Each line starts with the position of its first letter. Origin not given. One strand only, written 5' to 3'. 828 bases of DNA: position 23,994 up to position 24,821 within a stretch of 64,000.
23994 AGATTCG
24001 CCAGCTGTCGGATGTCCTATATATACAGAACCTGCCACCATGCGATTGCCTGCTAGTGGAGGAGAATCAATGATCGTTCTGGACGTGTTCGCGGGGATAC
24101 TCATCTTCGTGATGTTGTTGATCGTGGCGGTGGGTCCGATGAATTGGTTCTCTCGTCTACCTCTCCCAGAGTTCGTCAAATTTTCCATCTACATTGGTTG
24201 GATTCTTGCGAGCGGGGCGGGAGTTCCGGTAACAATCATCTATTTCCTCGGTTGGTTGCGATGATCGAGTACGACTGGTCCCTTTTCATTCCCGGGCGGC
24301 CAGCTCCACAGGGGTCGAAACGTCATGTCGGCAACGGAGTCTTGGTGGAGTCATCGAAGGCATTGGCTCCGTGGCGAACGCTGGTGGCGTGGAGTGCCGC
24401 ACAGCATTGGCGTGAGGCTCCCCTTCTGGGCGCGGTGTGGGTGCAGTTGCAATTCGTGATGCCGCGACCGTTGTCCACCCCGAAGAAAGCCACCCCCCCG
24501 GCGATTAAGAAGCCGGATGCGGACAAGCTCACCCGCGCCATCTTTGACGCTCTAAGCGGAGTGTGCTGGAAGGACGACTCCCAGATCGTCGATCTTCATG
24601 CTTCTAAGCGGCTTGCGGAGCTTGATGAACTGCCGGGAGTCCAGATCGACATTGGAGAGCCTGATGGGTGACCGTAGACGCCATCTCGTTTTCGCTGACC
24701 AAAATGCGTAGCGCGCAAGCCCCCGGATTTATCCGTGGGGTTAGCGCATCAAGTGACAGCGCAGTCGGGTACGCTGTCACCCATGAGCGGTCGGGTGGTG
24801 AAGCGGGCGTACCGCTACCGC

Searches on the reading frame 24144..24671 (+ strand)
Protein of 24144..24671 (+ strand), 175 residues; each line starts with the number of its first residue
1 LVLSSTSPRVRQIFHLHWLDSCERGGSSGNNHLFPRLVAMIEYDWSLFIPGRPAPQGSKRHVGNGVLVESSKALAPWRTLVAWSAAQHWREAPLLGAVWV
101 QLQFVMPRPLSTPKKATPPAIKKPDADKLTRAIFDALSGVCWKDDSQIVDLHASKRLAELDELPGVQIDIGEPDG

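Call 4: search_protein_families(library=pfam, proteins=[window:24144-24671:+], max_evalue=0.01)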
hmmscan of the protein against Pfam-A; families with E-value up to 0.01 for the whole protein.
window:24144-24671:+ (175 aa): 1 family
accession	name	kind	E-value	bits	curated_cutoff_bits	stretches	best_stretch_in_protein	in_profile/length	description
PF05866.16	RusA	-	1e-18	68.6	22.8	1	50-170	1-123/124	Endodeoxyribonuclease RusA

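Call 13: find_encoding_contigs(protein=window:24144-24671:+, flank=10000, max_places=10)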
Protein window:24144-24671:+ (175 aa): no gene with exactly this product is on record in the collection.

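Call 20: search_dna_similar(query=window:24144-24671:+, collection=phages, mode=protein, max_rows=25)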
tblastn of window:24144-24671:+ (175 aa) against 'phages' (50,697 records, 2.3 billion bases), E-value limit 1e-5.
Records with a match: 499; places in all: 499; records where one place covers at least 80% of the query: 34.
Best place of each record, by identity: 60-80% 3; <60% 496.
By first word of the organism name: Mycobacterium 421; Gordonia 27; Arthrobacter 26; Xanthomonas 7; Synechococcus 4; Cyanophage 4; Prochlorococcus 3; Mycolicibacterium 2; Microcystis 2; Bacillus 2; and 1 more.
By host as written in the record: Mycobacterium smegmatis mc2 155 313; Mycobacterium smegmatis mc#155 53; Gordonia terrae 3612 25; - 13; Mycobacterium smegmatis mc2155 12; Arthrobacter globiformis NRRL B-2979 SEA 11; Arthrobacter globiformis B-2979 9; Mycobacterium sp. 7; and 38 more.
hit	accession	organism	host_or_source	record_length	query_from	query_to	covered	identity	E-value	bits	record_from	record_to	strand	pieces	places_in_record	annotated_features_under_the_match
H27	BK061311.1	Mycobacterium phage prophiFSIL01-1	Mycobacteroides abscessus subsp. ...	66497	24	171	85%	52.0%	8e-27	111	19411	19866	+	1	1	38: RusA-like resolvase (endonuclease) | 37: hypothetical protein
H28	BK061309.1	Mycobacterium phage McProf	Mycobacterium chelonae strain ATCC 35752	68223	46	168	70%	60.8%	9e-30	119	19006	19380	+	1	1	37: RusA-like resolvase (endonuclease)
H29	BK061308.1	Mycobacterium phage prophiFSAT01-1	Mycobacteroides abscessus subsp. ...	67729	46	168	70%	60.8%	1e-29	119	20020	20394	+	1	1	39: RusA-like resolvase (endonuclease)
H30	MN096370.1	Gordonia phage Squiddly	Gordonia terrae 3612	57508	46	170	71%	59.2%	7e-31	122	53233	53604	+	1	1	91: RusA-like resolvase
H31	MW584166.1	Mycobacterium phage prophi88-1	Mycobacterium abscessus GD88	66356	44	170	73%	57.8%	5e-30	120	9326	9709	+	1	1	19: RusA-like resolvase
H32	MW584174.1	Mycobacterium phage prophi_GD43-6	Mycobacterium abscessus GD43A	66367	44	170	73%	57.8%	5e-30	120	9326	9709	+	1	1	19: RusA-like resolvase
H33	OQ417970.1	Mycobacterium phage prophiT46-2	Mycobacterium abscessus T46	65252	44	170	73%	57.8%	8e-30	119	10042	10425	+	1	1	20: RusA-like resolvase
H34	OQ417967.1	Mycobacterium phage prophiT49-1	Mycobacterium abscessus T49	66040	47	170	71%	59.2%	1e-29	119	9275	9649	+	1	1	19: RusA-like resolvase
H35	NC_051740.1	Mycobacterium phage Xavia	Mycobacterium smegmatis mc2 155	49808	47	170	71%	58.4%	3e-26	109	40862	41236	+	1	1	55: RusA-like Holliday junction resolvase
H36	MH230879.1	Mycobacterium phage Xavia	Mycobacterium smegmatis mc2 155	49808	47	170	71%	58.4%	3e-26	109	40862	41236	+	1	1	55: RusA-like resolvase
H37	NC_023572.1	Mycobacterium phage MichelleMyBell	Mycobacterium smegmatis mc2 155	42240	47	170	71%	58.4%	4e-26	109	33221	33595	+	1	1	49: RusA-like Holliday junction resolvase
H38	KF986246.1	Mycobacterium phage MichelleMyBell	Mycobacterium smegmatis mc2 155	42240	47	170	71%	58.4%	4e-26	109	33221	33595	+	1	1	49: RusA-like resolvase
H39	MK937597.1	Gordonia phage Spooky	Gordonia terrae 3612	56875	46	170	68%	60.5%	5e-23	131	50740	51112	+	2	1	92: RusA-like resolvase | 91: RusA-like resolvase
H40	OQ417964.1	Mycobacterium phage prophiT48-1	Mycobacterium abscessus T48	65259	47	170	71%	57.6%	2e-28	115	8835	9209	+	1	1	18: RusA-like resolvase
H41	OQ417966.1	Mycobacterium phage prophiT36-1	Mycobacterium abscessus T36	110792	47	170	71%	57.6%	2e-28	115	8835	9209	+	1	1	18: RusA-like resolvase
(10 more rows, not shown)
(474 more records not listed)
